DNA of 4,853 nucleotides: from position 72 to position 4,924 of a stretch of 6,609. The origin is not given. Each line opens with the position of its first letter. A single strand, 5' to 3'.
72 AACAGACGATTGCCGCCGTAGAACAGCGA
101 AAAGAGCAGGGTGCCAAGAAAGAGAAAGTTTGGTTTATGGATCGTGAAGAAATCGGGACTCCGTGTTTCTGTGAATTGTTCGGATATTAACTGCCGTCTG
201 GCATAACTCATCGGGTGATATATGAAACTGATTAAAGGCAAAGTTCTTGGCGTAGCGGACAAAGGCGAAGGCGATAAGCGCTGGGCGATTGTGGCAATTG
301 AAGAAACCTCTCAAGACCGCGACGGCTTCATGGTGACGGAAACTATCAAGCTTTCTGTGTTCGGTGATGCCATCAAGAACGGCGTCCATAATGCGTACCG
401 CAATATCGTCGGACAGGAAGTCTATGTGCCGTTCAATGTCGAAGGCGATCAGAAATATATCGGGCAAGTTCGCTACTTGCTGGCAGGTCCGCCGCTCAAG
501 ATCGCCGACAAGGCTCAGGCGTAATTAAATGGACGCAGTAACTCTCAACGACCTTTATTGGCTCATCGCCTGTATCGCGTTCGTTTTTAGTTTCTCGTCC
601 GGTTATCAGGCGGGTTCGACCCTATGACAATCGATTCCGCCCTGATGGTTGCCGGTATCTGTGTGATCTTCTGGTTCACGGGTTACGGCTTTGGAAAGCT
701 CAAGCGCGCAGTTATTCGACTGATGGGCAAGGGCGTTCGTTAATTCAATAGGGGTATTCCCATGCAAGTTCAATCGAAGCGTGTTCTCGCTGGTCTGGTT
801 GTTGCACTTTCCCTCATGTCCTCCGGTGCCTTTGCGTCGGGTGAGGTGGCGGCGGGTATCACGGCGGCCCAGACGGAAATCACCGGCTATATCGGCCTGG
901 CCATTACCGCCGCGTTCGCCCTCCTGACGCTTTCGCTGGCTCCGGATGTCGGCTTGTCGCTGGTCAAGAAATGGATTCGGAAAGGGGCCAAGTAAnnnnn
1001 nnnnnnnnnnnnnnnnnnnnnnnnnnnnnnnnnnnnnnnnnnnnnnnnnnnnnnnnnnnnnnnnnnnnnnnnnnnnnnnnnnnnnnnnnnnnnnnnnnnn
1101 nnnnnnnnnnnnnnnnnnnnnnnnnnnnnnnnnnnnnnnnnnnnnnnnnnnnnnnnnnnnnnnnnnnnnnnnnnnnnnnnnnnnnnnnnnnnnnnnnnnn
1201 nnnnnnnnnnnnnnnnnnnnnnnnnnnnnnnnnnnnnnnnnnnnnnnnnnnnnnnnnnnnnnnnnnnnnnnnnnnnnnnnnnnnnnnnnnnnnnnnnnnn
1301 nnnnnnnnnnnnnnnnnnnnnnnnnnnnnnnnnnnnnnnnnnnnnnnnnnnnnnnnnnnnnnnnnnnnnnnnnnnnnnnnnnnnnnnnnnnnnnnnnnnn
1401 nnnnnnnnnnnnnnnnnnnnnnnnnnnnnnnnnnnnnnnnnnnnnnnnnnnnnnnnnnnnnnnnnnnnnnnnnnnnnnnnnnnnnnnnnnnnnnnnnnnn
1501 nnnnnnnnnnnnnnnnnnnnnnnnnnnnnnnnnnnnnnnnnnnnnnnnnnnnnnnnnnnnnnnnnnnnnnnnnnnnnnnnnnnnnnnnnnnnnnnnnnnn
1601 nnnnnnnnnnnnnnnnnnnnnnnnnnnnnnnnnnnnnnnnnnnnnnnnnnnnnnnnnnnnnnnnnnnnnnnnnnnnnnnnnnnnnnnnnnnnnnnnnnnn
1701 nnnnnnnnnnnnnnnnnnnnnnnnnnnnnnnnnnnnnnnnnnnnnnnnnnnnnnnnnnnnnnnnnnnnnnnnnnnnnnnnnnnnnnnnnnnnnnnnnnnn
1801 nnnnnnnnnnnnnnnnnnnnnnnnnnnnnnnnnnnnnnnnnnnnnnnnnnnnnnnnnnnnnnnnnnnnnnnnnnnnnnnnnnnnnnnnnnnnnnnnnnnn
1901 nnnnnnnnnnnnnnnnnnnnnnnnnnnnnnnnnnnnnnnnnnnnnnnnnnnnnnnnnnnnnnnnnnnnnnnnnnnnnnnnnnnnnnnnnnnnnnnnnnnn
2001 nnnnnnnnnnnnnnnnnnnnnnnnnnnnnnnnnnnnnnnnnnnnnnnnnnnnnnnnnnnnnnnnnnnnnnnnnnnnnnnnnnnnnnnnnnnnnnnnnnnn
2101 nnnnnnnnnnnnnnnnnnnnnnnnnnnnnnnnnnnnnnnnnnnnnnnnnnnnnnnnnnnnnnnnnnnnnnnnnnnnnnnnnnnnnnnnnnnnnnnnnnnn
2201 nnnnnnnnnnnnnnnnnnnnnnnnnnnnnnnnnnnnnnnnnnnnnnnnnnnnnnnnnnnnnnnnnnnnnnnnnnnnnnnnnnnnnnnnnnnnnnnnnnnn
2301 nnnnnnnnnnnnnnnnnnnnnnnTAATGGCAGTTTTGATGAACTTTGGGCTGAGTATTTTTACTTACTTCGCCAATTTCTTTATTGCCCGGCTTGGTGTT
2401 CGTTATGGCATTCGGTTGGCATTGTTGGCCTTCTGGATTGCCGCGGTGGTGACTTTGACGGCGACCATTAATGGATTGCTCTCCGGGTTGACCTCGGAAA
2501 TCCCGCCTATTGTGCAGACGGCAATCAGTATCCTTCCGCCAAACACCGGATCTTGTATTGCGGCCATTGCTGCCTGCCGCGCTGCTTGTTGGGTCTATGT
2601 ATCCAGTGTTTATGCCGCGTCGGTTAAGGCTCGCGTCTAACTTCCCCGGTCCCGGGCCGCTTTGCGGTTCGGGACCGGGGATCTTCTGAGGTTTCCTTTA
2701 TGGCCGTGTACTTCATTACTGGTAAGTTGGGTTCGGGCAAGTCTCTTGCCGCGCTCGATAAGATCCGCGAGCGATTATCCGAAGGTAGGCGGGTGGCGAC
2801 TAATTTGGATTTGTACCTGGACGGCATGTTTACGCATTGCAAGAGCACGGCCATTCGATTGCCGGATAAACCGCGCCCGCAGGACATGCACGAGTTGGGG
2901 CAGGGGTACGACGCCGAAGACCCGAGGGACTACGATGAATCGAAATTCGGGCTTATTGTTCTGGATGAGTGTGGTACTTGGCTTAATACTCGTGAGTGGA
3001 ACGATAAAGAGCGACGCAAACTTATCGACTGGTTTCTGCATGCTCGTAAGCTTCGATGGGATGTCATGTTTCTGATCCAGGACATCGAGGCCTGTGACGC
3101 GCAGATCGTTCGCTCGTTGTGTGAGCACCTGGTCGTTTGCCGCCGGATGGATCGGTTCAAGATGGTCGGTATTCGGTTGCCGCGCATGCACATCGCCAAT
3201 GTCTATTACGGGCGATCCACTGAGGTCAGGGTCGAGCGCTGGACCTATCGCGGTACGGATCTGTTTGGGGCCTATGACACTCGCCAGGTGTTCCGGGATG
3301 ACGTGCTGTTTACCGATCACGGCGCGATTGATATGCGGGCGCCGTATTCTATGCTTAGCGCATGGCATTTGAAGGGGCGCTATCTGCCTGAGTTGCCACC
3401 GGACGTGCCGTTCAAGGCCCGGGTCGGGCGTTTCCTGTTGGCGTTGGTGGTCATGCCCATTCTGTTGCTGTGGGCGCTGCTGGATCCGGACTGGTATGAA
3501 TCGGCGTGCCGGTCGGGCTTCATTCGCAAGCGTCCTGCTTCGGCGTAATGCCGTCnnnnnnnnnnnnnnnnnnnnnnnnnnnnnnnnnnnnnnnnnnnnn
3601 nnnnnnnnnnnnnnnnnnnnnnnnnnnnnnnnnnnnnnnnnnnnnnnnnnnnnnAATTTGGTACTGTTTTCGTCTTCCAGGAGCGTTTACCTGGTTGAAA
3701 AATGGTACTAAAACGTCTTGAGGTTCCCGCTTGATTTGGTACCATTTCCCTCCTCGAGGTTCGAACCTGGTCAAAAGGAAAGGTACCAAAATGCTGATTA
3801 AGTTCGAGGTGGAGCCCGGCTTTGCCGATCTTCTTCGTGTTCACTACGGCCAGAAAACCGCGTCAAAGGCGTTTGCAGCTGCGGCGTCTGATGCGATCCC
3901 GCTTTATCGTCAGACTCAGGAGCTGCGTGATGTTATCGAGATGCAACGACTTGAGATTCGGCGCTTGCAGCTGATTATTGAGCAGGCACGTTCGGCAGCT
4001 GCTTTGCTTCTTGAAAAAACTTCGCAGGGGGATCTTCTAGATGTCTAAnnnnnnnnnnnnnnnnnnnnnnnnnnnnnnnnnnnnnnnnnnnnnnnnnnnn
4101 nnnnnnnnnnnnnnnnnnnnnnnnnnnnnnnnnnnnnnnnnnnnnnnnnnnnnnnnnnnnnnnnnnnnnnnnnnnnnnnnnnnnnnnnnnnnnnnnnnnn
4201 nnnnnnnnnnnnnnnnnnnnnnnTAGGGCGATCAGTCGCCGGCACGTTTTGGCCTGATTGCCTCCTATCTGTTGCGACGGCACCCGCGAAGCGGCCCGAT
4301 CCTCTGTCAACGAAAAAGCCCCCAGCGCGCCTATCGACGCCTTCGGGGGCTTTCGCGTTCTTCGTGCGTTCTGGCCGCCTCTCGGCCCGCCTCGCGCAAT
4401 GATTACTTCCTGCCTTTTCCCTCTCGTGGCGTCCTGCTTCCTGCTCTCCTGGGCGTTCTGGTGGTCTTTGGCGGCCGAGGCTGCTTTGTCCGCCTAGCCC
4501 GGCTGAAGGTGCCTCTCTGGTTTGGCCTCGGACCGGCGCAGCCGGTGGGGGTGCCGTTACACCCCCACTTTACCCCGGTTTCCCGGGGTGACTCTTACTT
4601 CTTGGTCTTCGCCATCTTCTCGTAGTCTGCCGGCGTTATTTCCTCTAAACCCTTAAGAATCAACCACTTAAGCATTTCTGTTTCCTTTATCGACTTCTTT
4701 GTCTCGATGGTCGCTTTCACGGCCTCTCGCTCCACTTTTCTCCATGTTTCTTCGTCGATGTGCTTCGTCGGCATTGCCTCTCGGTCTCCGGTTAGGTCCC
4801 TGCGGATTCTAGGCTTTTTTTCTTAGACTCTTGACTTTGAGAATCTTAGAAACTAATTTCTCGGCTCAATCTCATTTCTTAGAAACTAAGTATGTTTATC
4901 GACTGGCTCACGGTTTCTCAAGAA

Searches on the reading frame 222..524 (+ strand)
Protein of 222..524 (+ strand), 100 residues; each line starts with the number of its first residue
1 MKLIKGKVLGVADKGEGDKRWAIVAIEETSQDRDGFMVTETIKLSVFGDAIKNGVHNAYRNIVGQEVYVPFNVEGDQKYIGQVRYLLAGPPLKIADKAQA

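Call 5: search_protein_families(library=pfam, proteins=[window:222-524:+], max_evalue=0.1)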
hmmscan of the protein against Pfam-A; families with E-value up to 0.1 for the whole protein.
window:222-524:+ (100 aa): 2 families
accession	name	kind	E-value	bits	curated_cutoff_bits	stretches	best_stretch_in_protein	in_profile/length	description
PF17426.7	Putative_G5P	-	0.035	14.6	25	1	4-72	7-81/108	Putative Gamma DNA binding protein G5P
PF23163.1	CSD_RNase_II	-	0.049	14.1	24.3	0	7-24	15-32/60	CSD-like barrel domain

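Call 6: search_protein_families(library=phrogs, proteins=[window:222-524:+], max_evalue=0.1)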
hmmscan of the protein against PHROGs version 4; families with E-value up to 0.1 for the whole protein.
window:222-524:+ (100 aa): 2 families
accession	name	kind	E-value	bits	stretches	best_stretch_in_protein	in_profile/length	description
phrog_35243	-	unknown function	3.6e-25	89.1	1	1-96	1-95/110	-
phrog_1547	-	unknown function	0.0052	17.7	1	3-74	7-82/107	-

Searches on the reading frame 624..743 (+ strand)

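Call 6: search_protein_families(library=phrogs, proteins=[window:624-743:+], max_evalue=0.1)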
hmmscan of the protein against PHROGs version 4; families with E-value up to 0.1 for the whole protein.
window:624-743:+ (39 aa): 1 family
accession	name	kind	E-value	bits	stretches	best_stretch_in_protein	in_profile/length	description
phrog_36465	-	unknown function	0.053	15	1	7-29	12-34/69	-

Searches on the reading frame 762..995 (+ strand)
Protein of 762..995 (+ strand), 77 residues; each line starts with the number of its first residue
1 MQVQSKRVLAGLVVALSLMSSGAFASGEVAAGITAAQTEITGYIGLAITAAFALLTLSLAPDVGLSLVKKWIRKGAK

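Call 5: search_protein_families(library=pfam, proteins=[window:762-995:+], max_evalue=0.1)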
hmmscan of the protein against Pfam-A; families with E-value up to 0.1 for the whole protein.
window:762-995:+ (77 aa): 2 families
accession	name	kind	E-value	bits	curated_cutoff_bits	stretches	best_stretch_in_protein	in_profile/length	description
PF19199.5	Phage_coatGP8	-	0.02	15.4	24.6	1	12-74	6-68/69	Phage major coat protein, Gp8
PF04956.18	TrbC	-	0.033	14.8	27.9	1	3-58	8-67/98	TrbC/VIRB2 pilin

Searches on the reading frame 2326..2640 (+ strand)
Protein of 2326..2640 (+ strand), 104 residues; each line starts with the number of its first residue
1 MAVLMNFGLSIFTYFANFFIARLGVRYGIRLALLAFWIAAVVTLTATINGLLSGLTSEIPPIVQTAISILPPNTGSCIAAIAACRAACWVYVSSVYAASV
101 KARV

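Call 5: search_protein_families(library=pfam, proteins=[window:2326-2640:+], max_evalue=0.1)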
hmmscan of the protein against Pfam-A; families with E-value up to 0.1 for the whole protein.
window:2326-2640:+ (104 aa): 1 family
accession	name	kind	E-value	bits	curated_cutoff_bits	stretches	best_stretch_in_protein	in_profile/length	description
PF17537.7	DUF5455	-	1.5e-06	29.1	25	1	3-92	2-95/102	Family of unknown function (DUF5455)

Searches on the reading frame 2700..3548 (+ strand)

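Call 5: search_protein_families(library=pfam, proteins=[window:2700-3548:+], max_evalue=0.1)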
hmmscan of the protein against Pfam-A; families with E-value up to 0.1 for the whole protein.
window:2700-3548:+ (282 aa): 1 family
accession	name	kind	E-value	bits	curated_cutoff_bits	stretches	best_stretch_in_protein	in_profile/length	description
PF05707.18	Zot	-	6.9e-27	94.6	20.3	1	2-192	1-190/197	Zonular occludens toxin (Zot)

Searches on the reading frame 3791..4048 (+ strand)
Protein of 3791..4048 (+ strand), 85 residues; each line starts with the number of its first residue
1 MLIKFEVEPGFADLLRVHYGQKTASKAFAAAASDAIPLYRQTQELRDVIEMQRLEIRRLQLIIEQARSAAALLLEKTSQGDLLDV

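Call 5: search_protein_families(library=pfam, proteins=[window:3791-4048:+], max_evalue=0.1)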
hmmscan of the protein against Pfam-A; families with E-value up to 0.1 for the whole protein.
window:3791-4048:+ (85 aa): 0 families

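Call 6: search_protein_families(library=phrogs, proteins=[window:3791-4048:+], max_evalue=0.1)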
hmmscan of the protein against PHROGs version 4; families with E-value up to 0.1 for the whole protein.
window:3791-4048:+ (85 aa): 1 family
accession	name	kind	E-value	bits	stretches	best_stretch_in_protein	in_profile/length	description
phrog_8031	-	unknown function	1.8e-15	58.2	1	1-84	1-85/113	-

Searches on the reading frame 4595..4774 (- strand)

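Call 5: search_protein_families(library=pfam, proteins=[window:4595-4774:-], max_evalue=0.1)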
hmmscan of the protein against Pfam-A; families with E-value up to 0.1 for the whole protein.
window:4595-4774:- (59 aa): 0 families

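Call 6: search_protein_families(library=phrogs, proteins=[window:4595-4774:-], max_evalue=0.1)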
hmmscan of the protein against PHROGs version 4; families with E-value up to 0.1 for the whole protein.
window:4595-4774:- (59 aa): 3 families
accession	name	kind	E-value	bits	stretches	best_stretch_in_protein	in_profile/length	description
phrog_5219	-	unknown function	2.7e-23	82.7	1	1-59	2-60/63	-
phrog_2503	-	unknown function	0.00062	20.3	1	5-41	9-45/65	-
phrog_28197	-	unknown function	0.08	14.2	1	7-44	28-67/86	-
